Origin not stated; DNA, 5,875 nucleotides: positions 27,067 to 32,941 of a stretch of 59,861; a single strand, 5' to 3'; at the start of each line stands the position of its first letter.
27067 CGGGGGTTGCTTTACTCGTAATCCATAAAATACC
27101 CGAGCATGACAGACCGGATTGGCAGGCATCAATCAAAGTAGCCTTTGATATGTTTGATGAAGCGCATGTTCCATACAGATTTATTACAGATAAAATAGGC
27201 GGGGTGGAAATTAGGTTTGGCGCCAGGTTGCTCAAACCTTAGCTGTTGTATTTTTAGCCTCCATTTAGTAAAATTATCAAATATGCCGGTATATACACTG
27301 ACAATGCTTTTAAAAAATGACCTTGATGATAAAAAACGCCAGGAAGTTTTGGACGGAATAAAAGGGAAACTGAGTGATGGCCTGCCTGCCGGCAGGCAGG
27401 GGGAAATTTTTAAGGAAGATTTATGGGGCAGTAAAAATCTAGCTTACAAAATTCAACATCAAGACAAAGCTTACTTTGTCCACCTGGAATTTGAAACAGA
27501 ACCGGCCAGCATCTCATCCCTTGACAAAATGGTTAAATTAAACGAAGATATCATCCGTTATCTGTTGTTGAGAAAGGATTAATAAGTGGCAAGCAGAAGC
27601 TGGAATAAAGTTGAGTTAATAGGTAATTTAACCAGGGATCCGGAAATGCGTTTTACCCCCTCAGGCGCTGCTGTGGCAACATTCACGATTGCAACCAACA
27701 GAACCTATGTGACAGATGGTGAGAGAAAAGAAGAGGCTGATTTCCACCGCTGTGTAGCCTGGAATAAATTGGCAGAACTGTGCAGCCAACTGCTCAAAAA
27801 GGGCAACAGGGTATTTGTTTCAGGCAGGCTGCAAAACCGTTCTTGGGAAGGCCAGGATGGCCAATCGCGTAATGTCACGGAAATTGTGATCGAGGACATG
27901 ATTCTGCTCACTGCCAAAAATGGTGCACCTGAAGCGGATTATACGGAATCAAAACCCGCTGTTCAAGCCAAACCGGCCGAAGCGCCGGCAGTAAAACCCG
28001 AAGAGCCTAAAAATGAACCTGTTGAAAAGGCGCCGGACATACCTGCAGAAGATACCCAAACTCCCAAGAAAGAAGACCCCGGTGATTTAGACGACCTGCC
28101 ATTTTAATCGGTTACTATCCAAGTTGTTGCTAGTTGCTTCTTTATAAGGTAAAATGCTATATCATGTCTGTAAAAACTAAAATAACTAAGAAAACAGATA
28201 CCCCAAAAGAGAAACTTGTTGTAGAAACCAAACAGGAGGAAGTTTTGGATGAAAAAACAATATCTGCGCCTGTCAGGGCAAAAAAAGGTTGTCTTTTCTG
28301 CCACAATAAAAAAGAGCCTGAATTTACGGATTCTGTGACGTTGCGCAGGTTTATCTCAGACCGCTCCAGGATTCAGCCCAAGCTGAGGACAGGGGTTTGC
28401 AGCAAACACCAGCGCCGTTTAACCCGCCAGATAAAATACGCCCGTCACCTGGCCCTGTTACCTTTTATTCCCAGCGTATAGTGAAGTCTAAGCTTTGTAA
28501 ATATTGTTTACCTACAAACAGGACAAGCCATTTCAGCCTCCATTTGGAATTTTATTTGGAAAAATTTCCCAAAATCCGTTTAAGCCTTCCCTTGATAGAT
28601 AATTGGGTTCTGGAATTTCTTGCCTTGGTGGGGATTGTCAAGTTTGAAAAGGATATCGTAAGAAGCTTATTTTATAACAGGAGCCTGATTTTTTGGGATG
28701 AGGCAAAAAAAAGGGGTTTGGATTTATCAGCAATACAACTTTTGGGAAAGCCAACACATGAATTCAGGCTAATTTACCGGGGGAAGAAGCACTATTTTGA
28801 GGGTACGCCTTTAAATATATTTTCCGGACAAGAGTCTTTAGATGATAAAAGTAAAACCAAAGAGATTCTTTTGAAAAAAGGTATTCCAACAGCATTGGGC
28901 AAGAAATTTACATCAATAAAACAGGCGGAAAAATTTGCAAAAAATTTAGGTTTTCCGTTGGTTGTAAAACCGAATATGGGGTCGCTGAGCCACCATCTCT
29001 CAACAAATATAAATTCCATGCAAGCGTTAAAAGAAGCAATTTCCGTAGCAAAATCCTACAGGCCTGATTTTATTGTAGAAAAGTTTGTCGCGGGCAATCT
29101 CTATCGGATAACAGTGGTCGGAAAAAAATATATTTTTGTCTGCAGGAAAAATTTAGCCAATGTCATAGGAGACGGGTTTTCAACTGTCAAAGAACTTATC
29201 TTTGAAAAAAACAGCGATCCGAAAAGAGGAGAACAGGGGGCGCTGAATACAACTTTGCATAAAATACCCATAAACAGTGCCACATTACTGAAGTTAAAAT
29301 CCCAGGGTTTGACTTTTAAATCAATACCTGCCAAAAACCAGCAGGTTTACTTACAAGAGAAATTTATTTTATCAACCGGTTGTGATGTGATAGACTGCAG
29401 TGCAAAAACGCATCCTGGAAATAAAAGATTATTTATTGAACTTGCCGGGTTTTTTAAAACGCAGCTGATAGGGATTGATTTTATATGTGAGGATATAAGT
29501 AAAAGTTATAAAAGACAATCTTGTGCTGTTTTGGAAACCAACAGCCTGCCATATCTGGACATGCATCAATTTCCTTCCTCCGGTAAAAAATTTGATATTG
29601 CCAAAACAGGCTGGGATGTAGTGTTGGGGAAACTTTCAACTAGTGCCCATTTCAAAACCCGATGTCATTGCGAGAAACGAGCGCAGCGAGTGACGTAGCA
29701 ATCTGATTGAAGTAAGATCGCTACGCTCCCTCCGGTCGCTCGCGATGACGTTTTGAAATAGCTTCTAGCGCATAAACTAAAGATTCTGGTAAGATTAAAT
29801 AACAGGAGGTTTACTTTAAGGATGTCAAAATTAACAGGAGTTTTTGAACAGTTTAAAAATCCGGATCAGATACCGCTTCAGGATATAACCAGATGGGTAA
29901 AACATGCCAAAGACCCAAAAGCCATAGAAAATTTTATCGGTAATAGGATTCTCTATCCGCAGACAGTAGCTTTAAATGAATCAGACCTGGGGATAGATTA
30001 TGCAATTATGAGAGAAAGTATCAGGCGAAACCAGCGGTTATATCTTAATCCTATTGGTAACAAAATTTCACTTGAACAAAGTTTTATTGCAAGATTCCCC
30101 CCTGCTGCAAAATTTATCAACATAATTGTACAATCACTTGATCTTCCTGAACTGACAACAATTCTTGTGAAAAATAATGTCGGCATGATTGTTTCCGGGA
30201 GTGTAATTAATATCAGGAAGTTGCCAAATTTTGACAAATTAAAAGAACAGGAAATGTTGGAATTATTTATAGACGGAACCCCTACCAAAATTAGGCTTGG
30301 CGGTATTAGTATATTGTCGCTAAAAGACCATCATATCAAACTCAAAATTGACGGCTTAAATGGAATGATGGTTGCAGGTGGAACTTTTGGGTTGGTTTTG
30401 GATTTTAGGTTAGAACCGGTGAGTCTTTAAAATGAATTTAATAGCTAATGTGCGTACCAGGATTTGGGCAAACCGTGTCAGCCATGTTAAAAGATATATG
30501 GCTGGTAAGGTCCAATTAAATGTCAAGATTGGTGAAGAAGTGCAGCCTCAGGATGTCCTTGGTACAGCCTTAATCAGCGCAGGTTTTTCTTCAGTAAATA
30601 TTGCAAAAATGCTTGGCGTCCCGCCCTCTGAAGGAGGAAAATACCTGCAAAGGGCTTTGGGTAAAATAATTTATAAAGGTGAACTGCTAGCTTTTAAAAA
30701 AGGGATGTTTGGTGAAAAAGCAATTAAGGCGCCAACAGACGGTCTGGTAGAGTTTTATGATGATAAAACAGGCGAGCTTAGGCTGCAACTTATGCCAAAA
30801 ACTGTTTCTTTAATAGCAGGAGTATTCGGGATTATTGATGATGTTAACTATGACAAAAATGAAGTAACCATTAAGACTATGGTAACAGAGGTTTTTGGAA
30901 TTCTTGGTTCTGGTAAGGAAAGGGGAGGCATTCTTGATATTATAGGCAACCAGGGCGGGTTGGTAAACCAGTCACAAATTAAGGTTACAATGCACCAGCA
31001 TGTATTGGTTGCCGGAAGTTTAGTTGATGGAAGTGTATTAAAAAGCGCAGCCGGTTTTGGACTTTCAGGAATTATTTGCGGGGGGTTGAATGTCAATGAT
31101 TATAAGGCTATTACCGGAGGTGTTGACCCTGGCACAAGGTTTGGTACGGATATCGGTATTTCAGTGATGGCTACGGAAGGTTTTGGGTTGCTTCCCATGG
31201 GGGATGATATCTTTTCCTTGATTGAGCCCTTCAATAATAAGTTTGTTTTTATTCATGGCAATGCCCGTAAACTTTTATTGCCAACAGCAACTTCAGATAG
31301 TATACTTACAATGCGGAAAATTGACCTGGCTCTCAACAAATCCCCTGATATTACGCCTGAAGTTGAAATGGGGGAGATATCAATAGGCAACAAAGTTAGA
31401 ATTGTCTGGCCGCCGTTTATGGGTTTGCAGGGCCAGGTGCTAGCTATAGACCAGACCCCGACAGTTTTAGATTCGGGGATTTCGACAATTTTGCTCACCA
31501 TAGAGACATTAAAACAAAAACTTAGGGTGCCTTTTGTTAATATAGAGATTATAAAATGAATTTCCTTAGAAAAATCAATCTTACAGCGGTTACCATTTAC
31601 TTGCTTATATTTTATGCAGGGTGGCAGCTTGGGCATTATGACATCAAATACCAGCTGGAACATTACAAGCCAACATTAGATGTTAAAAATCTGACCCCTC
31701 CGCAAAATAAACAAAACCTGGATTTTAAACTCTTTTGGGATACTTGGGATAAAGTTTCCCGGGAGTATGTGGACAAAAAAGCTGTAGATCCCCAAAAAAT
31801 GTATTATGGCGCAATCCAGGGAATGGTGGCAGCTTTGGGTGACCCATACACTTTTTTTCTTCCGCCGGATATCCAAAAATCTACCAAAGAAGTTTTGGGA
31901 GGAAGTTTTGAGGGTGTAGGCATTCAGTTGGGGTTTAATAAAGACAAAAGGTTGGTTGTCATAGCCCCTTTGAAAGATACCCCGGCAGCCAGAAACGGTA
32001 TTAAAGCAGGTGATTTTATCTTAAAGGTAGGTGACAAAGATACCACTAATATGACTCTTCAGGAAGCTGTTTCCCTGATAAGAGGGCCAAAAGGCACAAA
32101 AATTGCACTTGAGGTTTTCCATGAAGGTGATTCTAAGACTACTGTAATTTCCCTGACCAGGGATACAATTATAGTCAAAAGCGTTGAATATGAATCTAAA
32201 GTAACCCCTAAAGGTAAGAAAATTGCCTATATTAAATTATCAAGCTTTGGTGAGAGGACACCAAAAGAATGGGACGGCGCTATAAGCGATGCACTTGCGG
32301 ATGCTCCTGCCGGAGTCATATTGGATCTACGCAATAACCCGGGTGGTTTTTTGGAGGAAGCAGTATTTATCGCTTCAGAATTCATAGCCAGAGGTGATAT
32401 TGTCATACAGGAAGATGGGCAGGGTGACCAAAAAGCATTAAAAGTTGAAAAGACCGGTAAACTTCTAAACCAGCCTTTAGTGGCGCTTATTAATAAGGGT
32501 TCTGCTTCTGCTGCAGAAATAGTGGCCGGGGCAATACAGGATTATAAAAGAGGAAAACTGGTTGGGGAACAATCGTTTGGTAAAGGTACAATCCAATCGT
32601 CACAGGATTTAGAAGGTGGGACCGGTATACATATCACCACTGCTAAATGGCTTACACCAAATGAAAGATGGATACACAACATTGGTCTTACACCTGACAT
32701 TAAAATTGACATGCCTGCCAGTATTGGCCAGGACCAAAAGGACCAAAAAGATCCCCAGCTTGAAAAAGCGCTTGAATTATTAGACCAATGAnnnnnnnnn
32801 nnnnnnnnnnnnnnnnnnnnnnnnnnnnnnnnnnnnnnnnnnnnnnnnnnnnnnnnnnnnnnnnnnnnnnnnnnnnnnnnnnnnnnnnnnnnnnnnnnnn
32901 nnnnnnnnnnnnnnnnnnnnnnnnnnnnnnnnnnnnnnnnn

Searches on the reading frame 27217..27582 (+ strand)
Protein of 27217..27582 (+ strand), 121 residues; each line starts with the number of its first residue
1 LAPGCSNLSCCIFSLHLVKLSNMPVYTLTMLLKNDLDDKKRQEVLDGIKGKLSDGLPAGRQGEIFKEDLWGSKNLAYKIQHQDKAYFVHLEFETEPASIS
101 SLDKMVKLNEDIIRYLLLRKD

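Call 59: search_protein_families(library=pfam, max_evalue=0.001, proteins=[window:27217-27582:+])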
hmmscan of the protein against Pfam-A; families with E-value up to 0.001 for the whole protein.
window:27217-27582:+ (121 aa): 1 family
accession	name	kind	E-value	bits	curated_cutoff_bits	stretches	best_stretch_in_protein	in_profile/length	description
PF01250.22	Ribosomal_S6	-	3.7e-18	65.9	27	1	26-119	2-90/90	Ribosomal protein S6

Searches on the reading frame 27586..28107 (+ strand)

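Call 59: search_protein_families(library=pfam, max_evalue=0.001, proteins=[window:27586-28107:+])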
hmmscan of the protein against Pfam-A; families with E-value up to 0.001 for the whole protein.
window:27586-28107:+ (173 aa): 2 families
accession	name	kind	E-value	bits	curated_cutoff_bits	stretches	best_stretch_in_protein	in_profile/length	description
PF00436.31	SSB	-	5e-38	129.8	26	1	7-106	2-102/104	Single-strand binding protein family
PF22657.2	SSB_1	-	0.00014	22.4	27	1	7-86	1-79/91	Another single-strand binding protein family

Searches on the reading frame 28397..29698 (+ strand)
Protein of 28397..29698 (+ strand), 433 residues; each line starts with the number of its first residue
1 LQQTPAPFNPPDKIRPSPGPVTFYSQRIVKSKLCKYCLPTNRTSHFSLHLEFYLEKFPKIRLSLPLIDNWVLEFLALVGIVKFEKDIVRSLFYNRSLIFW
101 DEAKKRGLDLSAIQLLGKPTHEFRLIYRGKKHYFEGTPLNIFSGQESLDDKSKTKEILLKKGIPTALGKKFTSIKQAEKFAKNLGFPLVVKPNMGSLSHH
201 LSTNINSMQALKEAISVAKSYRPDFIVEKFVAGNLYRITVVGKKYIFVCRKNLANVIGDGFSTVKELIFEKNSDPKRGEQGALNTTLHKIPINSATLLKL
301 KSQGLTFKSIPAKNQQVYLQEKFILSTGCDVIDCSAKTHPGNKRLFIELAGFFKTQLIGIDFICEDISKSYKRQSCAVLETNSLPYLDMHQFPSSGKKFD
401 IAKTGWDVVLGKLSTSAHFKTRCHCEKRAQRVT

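Call 11: search_protein_families(library=pfam, max_evalue=0.001, proteins=[window:28397-29698:+])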
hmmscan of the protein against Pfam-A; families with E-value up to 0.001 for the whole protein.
window:28397-29698:+ (433 aa): 3 families
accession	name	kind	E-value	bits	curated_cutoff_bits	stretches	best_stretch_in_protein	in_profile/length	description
PF07478.18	Dala_Dala_lig_C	-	5.7e-06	26.4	24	1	175-244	26-94/204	D-ala D-ala ligase C-terminus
PF01071.24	GARS_A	-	0.00017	21.9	27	1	150-234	2-92/194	Phosphoribosylglycinamide synthetase, ATP-grasp (A) domain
PF02222.28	ATP-grasp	-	0.00052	20.1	27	1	160-232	5-77/179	ATP-grasp domain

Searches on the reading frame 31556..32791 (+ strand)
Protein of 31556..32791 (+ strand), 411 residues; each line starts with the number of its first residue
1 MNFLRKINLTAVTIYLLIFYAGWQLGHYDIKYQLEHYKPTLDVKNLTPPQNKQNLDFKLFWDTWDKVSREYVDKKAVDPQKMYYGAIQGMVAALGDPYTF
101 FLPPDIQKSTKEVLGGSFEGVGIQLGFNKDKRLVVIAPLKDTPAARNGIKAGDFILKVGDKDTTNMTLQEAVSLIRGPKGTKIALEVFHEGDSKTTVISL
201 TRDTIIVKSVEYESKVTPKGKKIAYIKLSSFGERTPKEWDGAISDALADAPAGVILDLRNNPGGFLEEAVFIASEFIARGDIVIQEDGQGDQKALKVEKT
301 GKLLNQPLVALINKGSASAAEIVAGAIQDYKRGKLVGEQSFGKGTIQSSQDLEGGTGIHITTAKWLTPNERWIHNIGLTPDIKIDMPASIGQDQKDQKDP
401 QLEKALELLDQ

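Call 12: search_protein_families(library=pfam, max_evalue=0.001, proteins=[window:31556-32791:+])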
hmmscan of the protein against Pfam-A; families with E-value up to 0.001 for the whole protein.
window:31556-32791:+ (411 aa): 5 families
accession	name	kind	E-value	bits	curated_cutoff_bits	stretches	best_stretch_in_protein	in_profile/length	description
PF03572.23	Peptidase_S41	-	6.9e-52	175.8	24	1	222-384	1-165/165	Peptidase family S41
PF00595.29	PDZ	-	2.1e-12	47.7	23.2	1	119-187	10-80/81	PDZ domain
PF17820.7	PDZ_6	-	4.5e-10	39.6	27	1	135-187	2-52/54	PDZ domain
PF22694.1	CtpB_N-like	-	2.4e-08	34.8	27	1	38-101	19-80/85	Activating protease CtpB N-terminal domain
PF13180.12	PDZ_2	-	6.3e-08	33.2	27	1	122-199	4-79/80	PDZ domain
